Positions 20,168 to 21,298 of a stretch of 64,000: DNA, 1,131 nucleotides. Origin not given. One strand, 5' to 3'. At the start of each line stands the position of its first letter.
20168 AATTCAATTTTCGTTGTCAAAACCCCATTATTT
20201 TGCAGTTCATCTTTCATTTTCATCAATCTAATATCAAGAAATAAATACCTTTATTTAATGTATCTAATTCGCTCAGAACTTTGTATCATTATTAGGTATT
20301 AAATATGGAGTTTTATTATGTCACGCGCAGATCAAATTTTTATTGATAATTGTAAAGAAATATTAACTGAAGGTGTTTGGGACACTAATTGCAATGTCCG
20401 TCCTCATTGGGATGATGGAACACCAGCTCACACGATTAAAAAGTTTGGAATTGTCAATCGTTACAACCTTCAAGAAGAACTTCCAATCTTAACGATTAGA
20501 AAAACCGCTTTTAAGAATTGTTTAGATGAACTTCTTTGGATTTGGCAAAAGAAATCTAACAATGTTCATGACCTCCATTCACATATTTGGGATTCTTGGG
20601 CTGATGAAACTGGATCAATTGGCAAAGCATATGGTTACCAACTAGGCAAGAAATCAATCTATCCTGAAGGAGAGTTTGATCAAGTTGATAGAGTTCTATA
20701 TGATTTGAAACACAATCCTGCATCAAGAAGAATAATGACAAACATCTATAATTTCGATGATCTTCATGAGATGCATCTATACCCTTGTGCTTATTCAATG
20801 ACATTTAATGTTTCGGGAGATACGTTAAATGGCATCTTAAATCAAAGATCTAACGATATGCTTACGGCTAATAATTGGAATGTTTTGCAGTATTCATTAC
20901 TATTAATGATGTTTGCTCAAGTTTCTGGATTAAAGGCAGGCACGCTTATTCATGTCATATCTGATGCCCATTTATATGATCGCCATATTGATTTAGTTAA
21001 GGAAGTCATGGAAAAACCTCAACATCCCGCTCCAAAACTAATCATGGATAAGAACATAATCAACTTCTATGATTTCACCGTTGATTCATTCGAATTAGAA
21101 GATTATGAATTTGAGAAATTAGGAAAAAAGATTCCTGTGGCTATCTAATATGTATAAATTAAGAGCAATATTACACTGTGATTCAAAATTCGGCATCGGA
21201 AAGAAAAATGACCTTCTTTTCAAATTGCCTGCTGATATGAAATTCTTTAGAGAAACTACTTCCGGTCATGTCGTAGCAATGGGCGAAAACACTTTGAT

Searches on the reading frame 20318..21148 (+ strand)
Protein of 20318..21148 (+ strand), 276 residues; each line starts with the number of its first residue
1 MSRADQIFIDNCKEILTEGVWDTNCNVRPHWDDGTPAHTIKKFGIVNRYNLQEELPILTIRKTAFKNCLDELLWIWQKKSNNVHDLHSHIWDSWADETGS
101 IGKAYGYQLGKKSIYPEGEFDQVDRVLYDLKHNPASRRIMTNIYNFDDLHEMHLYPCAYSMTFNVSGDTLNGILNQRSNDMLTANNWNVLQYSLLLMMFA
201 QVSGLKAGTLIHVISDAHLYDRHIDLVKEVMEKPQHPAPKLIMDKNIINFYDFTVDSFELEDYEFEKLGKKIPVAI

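Call 75: list_cluster_members(proteins=[window:20318-21148:+, window:48056-50851:-, window:25769-28090:-, window:367-2202:-])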
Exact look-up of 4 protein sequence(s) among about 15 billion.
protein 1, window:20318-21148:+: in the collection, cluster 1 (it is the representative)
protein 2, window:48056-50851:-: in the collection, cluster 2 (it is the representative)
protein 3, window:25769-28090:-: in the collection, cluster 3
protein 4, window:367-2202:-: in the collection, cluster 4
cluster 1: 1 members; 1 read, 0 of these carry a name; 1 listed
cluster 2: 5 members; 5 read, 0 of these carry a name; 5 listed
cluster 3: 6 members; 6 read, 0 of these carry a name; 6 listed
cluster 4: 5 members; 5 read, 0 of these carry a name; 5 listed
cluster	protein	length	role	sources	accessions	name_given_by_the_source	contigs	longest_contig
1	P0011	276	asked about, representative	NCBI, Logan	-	-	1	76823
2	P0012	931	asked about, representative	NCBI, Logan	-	-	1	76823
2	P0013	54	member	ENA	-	-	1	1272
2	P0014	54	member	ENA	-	-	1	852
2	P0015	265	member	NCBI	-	-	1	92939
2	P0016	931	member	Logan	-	-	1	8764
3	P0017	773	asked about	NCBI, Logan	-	-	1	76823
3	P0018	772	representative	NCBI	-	-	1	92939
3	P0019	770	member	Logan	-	-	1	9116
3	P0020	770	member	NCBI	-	-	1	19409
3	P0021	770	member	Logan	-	-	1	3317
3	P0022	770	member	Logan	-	-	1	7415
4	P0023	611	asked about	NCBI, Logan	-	-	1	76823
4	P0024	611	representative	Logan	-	-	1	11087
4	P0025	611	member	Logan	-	-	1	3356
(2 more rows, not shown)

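Call 77: find_encoding_contigs(protein=P0024, flank=8000, max_places=6)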
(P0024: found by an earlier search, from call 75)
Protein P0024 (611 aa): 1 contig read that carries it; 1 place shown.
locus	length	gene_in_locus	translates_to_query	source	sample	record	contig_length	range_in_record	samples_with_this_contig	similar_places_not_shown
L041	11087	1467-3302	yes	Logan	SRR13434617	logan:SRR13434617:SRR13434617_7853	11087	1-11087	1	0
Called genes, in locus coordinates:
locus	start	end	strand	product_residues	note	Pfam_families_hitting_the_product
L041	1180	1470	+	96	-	-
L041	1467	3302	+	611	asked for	-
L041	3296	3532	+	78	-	-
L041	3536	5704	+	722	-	PF16510:P22_portal (weak)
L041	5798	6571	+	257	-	-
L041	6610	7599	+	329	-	-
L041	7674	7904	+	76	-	-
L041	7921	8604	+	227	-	-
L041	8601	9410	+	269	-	-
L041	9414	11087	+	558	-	?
